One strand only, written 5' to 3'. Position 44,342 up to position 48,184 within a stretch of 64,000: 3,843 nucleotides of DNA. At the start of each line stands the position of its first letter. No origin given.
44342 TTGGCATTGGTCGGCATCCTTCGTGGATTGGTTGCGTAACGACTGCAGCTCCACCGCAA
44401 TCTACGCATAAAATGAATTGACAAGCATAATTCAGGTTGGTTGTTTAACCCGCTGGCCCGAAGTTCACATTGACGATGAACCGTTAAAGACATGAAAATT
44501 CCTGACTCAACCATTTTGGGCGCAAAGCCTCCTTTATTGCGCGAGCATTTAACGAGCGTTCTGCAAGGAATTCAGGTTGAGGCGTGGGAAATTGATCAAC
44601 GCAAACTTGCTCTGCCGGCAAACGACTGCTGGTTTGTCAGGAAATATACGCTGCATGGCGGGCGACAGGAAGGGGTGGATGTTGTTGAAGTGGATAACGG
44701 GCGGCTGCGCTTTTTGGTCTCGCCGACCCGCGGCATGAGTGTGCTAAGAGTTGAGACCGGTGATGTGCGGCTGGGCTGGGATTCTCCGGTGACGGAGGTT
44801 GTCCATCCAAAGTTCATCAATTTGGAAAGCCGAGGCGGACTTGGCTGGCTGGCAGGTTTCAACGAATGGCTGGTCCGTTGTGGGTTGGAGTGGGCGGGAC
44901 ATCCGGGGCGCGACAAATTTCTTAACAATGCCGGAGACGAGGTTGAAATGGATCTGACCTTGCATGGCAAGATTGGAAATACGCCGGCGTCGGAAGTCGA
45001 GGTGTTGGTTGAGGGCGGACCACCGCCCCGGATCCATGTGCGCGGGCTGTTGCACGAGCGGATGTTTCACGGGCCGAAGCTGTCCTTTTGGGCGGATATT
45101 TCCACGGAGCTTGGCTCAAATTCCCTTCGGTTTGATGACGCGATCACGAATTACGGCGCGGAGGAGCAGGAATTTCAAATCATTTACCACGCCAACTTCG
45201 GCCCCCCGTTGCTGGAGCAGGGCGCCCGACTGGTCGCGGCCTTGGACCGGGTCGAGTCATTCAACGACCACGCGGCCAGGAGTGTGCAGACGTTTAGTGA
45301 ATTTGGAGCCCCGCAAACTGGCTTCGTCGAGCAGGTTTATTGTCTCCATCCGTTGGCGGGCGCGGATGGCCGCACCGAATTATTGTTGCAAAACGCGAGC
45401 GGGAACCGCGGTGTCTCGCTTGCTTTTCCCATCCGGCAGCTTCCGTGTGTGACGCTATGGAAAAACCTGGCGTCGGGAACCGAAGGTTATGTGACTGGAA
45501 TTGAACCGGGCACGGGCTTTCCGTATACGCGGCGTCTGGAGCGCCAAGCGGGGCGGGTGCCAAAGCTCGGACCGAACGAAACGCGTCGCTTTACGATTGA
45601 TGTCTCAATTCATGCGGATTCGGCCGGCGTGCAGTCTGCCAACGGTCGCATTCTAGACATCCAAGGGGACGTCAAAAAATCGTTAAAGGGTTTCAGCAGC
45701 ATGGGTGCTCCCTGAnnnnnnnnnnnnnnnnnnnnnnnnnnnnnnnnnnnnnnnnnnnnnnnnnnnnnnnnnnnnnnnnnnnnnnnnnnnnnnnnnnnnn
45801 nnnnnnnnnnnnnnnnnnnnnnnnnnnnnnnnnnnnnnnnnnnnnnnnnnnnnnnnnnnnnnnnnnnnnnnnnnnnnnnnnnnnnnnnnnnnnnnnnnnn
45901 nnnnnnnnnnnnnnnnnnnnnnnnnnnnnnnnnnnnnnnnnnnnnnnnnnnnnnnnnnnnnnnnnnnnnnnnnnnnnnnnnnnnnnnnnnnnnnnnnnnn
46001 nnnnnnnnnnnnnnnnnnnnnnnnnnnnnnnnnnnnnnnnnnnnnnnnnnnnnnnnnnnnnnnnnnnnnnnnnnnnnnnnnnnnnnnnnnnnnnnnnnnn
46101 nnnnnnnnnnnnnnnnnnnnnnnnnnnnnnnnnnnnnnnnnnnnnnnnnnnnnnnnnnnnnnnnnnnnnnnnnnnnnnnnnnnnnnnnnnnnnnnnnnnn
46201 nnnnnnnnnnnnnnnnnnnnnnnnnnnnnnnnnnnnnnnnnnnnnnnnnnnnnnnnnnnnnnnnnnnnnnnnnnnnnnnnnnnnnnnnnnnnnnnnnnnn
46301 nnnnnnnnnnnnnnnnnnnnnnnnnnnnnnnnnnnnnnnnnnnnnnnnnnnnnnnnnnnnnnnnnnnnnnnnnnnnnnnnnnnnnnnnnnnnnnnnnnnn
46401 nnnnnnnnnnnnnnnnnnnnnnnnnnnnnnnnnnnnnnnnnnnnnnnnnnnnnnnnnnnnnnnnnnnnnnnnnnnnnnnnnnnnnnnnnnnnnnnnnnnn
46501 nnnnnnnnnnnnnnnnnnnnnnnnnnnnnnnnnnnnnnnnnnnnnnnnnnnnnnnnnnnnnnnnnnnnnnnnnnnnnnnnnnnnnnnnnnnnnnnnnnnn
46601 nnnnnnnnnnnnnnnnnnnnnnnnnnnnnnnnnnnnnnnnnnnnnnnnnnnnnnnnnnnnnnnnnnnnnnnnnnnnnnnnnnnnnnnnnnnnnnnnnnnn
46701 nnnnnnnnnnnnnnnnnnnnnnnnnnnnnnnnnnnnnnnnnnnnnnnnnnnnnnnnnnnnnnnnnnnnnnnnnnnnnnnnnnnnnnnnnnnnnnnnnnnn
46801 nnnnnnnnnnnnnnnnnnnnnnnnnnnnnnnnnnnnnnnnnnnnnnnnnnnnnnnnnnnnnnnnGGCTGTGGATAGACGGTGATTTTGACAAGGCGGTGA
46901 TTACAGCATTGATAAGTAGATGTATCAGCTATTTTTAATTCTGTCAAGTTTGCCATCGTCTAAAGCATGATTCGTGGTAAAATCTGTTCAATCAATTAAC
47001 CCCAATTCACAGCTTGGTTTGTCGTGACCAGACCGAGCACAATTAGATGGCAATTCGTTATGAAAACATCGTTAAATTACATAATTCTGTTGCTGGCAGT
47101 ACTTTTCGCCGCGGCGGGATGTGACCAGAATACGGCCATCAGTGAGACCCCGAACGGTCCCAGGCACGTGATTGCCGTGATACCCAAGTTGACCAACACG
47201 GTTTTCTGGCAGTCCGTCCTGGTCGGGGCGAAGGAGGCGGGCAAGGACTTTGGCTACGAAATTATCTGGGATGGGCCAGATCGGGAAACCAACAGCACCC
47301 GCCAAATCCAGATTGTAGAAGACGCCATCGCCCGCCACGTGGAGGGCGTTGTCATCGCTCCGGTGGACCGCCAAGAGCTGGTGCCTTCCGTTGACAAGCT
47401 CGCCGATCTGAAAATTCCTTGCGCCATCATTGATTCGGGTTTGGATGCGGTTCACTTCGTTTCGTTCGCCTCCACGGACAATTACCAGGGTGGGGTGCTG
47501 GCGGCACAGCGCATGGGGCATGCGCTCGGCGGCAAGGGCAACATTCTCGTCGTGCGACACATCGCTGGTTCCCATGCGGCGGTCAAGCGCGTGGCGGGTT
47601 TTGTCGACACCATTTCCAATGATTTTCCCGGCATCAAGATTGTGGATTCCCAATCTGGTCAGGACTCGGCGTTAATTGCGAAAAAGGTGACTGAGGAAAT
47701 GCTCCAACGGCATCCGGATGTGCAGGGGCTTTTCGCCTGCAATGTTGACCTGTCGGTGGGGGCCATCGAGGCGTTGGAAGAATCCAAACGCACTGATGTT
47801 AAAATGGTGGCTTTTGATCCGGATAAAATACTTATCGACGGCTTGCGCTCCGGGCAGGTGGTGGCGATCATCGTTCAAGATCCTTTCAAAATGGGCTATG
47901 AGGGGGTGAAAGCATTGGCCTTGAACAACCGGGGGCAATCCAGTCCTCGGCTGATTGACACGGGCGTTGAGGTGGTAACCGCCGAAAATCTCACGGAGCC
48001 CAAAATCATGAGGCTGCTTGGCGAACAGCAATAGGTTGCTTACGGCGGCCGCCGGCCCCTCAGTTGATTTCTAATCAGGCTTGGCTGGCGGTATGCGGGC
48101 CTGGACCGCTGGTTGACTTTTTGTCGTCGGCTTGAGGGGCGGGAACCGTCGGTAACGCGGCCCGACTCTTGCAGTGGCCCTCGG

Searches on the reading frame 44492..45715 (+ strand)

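Call 43: search_protein_families(library=pfam, proteins=[window:44492-45715:+], max_evalue=0.00001)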
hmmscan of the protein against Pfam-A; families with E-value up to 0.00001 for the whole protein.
window:44492-45715:+ (407 aa): 1 family
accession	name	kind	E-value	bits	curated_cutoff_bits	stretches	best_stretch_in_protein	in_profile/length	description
PF14486.12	DUF4432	-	1.4e-100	336.5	32.5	1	59-373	1-304/304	Domain of unknown function (DUF4432)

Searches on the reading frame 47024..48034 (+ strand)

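Call 43: search_protein_families(library=pfam, proteins=[window:47024-48034:+], max_evalue=0.00001)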
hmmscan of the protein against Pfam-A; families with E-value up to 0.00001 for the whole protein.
window:47024-48034:+ (336 aa): 2 families
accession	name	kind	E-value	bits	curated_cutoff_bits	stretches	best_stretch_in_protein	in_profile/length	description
PF13407.12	Peripla_BP_4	-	1.7e-56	192.1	35.1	1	50-299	1-251/258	Periplasmic binding protein domain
PF00532.27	Peripla_BP_1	-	1e-14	55.1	22.2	1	49-256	4-206/281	Periplasmic binding proteins and sugar binding domain of LacI family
